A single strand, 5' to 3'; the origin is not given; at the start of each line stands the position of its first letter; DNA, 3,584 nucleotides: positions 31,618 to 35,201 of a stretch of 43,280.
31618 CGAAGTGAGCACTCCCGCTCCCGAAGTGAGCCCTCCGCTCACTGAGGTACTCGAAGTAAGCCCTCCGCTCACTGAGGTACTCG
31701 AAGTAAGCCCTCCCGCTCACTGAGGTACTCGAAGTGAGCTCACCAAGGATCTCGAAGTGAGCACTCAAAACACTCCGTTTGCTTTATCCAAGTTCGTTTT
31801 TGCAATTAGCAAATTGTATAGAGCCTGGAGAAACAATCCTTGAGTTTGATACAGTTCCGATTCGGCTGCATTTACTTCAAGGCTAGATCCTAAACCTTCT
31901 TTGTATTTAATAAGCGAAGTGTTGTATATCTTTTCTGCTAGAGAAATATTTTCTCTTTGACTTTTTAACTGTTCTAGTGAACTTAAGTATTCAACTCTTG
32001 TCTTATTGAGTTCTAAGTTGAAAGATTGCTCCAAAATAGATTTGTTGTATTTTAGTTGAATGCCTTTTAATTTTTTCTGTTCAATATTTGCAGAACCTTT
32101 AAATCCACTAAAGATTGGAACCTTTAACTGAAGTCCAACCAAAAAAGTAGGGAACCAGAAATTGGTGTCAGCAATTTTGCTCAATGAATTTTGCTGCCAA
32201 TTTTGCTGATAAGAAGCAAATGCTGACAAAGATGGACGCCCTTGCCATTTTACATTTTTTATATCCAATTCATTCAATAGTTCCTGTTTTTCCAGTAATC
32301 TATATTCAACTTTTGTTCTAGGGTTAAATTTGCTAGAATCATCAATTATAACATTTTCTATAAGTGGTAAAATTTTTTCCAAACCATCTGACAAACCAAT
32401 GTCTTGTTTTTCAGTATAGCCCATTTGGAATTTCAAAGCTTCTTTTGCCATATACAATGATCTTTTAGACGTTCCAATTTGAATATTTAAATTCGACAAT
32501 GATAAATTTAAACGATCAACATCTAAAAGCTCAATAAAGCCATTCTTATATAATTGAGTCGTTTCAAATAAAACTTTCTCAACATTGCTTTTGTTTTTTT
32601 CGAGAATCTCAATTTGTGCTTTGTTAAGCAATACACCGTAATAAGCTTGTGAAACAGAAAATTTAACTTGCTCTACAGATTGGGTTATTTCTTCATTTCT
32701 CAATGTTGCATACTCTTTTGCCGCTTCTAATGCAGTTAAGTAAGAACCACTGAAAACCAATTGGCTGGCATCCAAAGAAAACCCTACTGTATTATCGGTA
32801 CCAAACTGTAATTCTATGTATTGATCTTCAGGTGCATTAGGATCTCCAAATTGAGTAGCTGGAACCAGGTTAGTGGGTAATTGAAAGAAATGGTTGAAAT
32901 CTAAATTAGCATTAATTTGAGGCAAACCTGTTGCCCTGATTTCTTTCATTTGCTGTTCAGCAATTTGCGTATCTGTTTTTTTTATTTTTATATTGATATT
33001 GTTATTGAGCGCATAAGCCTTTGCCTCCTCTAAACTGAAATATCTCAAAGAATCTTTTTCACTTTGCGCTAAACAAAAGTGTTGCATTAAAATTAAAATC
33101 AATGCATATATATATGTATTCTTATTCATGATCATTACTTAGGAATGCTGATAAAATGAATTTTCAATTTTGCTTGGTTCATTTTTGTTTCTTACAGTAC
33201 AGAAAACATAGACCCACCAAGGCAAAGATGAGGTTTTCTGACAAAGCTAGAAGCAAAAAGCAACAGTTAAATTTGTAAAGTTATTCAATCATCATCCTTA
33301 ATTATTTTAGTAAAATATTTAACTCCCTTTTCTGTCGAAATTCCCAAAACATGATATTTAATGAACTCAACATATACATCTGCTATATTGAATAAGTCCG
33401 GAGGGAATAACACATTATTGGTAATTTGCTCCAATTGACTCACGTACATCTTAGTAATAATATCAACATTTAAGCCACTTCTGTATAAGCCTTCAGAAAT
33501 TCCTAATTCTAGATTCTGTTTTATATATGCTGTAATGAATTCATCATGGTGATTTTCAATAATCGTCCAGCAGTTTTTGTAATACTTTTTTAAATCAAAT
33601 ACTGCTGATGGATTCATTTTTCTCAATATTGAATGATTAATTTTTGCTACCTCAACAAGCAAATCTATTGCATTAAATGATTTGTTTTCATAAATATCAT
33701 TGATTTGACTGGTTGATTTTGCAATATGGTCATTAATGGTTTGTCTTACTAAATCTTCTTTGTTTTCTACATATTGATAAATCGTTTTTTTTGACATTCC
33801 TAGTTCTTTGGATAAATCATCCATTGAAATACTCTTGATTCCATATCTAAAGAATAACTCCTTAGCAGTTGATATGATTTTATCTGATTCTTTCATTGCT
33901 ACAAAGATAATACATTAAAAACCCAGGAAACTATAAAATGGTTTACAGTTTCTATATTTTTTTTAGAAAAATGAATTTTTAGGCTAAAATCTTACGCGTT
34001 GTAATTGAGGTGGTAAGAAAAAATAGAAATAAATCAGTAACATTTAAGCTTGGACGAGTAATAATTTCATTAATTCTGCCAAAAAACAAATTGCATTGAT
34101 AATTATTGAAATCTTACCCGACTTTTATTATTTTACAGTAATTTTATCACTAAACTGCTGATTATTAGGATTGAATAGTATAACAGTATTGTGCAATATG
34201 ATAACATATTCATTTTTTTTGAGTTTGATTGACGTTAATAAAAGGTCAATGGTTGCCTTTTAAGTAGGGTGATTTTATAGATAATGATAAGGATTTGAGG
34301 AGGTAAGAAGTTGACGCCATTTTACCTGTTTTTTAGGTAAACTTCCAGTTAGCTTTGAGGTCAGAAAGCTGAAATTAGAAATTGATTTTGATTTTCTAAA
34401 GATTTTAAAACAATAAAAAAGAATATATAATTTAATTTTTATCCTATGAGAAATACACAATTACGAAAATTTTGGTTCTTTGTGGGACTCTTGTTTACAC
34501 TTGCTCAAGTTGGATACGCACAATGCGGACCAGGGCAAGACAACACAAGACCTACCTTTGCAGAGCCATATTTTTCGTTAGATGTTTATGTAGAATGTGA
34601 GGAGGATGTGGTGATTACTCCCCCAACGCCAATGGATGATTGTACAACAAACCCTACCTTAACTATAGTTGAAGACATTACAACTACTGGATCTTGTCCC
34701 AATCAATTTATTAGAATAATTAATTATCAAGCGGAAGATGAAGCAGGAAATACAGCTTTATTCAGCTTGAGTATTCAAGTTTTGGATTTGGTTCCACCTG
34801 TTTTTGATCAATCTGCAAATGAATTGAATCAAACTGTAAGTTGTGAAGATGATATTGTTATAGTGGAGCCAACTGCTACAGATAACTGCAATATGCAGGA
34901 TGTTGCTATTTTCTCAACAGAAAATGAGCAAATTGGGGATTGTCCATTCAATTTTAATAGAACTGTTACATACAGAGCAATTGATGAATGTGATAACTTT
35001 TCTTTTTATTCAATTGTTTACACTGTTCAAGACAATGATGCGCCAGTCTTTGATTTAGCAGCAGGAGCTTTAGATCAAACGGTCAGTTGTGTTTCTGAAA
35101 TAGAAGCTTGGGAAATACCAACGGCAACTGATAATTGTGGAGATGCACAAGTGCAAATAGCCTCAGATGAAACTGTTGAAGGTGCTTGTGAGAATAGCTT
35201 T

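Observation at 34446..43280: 8.8-kb open reading frame missing from the ORF track: the 5' part of a giant surface protein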

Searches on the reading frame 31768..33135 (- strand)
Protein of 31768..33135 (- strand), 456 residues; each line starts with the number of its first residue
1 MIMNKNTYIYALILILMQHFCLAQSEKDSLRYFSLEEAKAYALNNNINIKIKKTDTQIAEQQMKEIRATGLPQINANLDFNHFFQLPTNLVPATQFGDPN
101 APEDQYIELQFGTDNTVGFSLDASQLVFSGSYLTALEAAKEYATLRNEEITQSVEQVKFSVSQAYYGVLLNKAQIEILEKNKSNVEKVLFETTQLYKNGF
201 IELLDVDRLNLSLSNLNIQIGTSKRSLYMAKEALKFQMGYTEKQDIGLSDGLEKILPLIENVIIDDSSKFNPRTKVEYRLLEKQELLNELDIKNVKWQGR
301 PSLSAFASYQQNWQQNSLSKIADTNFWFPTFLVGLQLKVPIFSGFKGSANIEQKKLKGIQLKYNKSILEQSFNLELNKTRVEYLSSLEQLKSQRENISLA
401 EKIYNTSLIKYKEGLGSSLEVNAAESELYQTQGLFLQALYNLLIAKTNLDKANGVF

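Call 28: search_protein_families(library=pfam, proteins=[window:31768-33135:-], max_evalue=0.001)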
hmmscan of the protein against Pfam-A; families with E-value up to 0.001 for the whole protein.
window:31768-33135:- (456 aa): 1 family
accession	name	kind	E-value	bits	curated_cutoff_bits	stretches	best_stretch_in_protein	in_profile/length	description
PF02321.23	OEP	-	2e-48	165.1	22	2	35-239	1-187/187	Outer membrane efflux protein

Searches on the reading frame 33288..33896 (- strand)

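Call 28: search_protein_families(library=pfam, proteins=[window:33288-33896:-], max_evalue=0.001)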
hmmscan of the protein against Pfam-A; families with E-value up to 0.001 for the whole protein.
window:33288-33896:- (203 aa): 2 families
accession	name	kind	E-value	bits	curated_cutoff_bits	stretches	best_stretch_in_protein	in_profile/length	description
PF00440.29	TetR_N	-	6e-11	42.4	24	1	7-52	1-46/47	Bacterial regulatory proteins, tetR family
PF08280.17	HTH_Mga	-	0.00084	19.7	23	0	20-51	17-48/59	M protein trans-acting positive regulator (MGA) HTH domain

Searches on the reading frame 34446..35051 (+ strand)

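Call 17: search_protein_families(library=pfam, proteins=[window:34446-35051:+], max_evalue=10)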
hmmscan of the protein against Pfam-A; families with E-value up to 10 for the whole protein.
seq(202 aa): 2 families
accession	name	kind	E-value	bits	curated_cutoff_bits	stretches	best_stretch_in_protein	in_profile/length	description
PF23237.1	HYR_4C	-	2.9e-08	34.2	27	2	127-194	7-73/73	HYR-like domain with 4 cysteines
PF02494.22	HYR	-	0.01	16.6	21.7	2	114-184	2-71/81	HYR domain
